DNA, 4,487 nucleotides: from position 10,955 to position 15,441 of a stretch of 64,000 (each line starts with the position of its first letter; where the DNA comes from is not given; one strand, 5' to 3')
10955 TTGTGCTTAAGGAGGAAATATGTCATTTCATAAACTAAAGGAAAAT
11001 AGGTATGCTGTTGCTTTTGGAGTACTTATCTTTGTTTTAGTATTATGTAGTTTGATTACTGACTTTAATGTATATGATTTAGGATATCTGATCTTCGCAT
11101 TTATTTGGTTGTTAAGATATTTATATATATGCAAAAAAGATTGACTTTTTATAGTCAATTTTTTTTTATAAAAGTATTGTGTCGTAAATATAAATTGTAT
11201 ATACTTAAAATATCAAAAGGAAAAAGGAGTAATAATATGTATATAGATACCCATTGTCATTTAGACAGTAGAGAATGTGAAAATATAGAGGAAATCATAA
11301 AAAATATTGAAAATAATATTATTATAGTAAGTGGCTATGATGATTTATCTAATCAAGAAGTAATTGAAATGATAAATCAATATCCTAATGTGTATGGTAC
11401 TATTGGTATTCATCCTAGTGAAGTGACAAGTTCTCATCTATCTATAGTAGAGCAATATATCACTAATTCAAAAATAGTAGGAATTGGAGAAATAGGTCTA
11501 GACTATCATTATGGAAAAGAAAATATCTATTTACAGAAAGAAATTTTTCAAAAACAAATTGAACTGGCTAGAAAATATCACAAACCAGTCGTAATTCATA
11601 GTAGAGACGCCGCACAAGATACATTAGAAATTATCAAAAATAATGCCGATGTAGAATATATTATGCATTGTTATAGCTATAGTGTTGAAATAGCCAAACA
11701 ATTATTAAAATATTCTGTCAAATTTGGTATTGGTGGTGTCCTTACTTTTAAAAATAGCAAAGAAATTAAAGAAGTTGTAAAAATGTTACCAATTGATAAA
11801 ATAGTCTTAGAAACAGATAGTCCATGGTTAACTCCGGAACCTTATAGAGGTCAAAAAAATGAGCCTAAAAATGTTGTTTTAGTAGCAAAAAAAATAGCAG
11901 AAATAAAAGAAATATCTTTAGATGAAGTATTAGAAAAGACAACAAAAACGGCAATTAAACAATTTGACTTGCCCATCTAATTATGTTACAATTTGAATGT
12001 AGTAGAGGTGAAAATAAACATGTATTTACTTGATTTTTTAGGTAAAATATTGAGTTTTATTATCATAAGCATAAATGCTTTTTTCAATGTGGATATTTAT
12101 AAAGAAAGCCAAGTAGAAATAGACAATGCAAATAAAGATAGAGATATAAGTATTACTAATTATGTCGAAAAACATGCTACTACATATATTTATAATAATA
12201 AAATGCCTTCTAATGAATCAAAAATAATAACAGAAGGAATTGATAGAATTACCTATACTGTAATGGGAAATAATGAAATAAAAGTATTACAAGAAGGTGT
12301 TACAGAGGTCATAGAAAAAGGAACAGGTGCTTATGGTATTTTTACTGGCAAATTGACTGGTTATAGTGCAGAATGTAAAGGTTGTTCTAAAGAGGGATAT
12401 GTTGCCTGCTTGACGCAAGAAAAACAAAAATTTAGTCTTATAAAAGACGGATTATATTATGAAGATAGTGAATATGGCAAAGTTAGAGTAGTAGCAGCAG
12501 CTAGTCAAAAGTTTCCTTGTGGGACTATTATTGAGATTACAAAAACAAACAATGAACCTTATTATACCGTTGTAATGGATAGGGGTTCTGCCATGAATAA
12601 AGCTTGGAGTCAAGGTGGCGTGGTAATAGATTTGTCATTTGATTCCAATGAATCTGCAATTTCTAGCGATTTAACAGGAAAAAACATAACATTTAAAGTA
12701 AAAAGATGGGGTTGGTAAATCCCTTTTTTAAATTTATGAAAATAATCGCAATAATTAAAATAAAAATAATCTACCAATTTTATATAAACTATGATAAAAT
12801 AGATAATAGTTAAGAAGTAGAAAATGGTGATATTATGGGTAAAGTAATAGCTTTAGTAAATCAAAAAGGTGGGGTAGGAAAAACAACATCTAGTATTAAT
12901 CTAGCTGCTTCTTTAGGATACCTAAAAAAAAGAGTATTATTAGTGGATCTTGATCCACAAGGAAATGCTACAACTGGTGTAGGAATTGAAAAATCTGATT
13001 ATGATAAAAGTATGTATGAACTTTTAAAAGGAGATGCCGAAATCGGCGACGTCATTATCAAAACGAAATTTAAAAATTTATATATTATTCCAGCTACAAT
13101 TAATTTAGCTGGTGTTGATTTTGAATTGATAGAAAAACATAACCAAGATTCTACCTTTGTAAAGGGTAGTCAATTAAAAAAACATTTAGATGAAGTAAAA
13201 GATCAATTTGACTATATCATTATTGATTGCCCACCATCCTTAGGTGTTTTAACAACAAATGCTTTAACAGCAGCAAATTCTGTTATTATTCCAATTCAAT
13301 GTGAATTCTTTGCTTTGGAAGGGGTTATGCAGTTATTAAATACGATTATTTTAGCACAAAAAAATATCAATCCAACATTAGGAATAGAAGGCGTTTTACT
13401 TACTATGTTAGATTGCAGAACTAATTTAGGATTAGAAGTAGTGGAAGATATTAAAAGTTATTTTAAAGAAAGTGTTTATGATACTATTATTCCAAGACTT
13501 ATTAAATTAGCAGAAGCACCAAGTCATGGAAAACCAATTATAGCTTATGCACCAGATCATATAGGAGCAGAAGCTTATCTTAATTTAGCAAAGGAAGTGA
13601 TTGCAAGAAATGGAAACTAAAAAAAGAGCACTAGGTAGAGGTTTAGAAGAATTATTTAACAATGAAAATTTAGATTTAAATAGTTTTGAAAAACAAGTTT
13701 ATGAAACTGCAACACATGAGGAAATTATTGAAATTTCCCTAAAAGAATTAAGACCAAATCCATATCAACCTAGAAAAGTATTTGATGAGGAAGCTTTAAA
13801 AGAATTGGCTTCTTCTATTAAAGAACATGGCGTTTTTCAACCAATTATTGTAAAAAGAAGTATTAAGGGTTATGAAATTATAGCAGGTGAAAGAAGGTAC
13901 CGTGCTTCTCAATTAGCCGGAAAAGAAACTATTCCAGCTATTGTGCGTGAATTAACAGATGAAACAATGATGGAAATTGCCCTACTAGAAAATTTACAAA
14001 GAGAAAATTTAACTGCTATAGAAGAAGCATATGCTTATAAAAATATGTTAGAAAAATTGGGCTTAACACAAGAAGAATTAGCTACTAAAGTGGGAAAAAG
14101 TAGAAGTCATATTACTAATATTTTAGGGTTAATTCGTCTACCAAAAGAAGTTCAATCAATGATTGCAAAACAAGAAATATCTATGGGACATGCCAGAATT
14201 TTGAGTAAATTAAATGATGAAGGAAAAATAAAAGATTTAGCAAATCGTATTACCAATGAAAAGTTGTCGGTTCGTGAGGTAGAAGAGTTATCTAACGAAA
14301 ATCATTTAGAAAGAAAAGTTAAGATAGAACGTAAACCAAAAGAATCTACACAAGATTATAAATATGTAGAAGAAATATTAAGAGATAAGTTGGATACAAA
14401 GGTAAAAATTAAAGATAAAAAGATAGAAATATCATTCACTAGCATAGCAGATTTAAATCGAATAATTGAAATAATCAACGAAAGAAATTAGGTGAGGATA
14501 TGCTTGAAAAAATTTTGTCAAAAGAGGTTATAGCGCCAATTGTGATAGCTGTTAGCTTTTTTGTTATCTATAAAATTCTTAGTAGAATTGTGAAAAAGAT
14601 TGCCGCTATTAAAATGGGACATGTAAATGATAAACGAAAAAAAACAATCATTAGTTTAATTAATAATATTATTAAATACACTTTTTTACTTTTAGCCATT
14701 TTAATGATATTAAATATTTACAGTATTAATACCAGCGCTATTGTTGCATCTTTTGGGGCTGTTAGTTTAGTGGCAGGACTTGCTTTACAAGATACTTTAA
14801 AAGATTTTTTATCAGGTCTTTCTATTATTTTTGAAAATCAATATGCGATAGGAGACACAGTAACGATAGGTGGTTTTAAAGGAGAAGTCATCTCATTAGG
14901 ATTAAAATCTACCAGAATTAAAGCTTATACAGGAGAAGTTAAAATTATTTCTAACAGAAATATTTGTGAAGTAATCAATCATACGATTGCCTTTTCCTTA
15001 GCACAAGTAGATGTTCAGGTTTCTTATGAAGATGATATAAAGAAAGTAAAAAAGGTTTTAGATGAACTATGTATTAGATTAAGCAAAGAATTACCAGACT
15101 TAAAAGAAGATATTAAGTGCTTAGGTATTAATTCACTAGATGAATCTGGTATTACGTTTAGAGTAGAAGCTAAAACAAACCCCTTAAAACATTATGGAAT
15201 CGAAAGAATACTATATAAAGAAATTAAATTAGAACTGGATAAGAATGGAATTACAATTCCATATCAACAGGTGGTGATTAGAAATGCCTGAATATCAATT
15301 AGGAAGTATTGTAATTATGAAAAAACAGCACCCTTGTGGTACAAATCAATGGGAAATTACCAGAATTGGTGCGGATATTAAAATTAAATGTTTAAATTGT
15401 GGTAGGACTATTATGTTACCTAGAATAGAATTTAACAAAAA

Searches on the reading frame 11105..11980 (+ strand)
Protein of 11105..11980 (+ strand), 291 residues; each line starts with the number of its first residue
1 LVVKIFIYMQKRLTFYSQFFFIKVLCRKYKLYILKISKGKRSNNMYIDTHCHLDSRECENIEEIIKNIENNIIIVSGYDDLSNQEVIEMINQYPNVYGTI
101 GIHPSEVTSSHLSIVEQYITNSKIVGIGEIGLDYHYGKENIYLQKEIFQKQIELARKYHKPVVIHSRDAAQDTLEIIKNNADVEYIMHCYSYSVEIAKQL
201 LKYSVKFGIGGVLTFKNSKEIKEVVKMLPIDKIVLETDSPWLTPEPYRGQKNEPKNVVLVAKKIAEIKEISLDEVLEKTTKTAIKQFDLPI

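Call 16: search_protein_families(library=pfam, proteins=[window:11105-11980:+], max_evalue=0.001)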
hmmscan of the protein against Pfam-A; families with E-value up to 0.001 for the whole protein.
window:11105-11980:+ (291 aa): 1 family
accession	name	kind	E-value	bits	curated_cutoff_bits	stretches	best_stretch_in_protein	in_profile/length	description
PF01026.27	TatD_DNase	-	9e-76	255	27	1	47-287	1-252/253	TatD related DNase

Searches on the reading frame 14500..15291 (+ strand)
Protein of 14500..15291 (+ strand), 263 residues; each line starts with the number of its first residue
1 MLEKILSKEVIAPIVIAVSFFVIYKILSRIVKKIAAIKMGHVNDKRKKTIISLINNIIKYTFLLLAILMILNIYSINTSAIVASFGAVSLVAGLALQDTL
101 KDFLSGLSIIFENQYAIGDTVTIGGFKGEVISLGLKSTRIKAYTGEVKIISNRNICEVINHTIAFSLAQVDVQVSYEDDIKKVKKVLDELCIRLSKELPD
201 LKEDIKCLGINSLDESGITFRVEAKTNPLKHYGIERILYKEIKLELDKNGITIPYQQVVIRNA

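Call 16: search_protein_families(library=pfam, proteins=[window:14500-15291:+], max_evalue=0.001)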
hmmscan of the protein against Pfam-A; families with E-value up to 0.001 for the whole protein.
window:14500-15291:+ (263 aa): 3 families
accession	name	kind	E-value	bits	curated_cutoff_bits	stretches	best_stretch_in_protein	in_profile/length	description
PF00924.24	MS_channel_2nd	-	3.1e-17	62.9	20.2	1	98-162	1-67/68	Mechanosensitive ion channel, beta-domain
PF21082.3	MS_channel_3rd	-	2e-08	35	21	1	170-253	3-88/88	Mechanosensitive ion channel MscS, C-terminal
PF21088.3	MS_channel_1st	-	1.4e-06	28.7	23.1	1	56-97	1-42/42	Mechanosensitive ion channel, transmembrane helices 2/3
